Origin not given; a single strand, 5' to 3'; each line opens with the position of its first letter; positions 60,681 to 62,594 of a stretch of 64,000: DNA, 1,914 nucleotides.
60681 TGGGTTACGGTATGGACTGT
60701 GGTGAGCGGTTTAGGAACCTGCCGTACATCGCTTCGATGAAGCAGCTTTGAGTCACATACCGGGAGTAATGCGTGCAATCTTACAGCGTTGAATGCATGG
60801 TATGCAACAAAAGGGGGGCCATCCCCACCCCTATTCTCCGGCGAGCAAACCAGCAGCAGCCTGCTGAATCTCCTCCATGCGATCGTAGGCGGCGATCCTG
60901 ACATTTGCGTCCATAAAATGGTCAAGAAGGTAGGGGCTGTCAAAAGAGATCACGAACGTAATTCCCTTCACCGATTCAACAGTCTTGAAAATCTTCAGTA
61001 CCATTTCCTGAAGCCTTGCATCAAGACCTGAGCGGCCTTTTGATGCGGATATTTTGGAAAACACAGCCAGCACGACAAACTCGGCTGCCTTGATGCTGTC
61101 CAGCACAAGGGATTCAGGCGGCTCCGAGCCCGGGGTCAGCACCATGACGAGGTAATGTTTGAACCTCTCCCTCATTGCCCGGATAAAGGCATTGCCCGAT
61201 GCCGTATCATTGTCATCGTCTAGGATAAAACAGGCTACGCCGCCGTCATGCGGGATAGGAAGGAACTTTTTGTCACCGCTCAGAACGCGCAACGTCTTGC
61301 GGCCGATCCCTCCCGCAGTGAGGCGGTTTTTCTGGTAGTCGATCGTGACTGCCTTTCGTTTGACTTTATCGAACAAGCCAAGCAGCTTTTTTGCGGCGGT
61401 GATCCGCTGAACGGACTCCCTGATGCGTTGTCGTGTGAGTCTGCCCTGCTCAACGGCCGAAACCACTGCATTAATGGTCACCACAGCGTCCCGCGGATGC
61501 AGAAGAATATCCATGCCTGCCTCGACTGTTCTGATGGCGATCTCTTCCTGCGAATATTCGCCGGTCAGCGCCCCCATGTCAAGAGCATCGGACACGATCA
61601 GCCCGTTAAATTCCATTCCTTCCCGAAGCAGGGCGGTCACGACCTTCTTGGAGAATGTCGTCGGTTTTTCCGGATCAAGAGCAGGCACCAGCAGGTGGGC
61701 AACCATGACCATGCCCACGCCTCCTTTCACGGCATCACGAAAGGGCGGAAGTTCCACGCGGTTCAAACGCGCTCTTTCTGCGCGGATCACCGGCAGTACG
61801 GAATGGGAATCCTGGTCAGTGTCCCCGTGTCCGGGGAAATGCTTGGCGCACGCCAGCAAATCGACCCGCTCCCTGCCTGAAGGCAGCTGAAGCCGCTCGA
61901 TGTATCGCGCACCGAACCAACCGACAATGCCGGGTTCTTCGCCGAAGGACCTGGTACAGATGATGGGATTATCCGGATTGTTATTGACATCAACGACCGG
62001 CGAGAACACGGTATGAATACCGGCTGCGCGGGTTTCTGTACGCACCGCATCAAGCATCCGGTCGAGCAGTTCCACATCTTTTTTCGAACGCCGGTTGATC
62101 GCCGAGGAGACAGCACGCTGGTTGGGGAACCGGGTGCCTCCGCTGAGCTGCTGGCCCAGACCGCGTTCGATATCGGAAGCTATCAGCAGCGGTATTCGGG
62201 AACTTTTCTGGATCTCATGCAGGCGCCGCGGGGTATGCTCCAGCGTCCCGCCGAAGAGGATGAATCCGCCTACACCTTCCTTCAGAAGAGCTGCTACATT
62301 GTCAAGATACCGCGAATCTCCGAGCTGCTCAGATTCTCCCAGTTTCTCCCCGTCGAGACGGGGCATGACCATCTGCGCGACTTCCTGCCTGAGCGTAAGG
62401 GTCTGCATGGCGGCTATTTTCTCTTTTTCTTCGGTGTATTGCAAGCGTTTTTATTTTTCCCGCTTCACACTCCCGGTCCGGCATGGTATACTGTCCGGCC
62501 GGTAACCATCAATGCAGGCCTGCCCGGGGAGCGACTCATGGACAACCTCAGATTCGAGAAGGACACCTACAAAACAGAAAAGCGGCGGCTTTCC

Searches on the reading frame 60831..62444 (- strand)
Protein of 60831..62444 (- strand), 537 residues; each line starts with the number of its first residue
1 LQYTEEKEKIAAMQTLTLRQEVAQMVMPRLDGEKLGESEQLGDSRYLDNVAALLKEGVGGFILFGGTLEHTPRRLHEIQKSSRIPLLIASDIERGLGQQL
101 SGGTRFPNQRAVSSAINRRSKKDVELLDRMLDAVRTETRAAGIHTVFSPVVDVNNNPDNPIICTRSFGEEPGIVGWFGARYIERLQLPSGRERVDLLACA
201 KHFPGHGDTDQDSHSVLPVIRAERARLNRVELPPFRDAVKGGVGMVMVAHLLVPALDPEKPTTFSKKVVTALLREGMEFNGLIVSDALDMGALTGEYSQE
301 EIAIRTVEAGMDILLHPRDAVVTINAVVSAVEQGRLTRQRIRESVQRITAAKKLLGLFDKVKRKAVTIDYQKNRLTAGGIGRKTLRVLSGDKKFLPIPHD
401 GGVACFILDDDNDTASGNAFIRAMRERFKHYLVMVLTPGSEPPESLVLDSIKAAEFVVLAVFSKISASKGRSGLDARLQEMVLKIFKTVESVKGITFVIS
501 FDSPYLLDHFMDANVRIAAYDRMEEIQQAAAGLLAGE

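Call 27: search_protein_families(library=pfam, proteins=[window:60831-62444:-], max_evalue=0.01)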
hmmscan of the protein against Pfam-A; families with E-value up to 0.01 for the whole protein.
window:60831-62444:- (537 aa): 1 family
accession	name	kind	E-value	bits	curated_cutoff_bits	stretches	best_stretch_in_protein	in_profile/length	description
PF00933.27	Glyco_hydro_3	-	5.3e-78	263.1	27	1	17-349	1-314/316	Glycosyl hydrolase family 3 N terminal domain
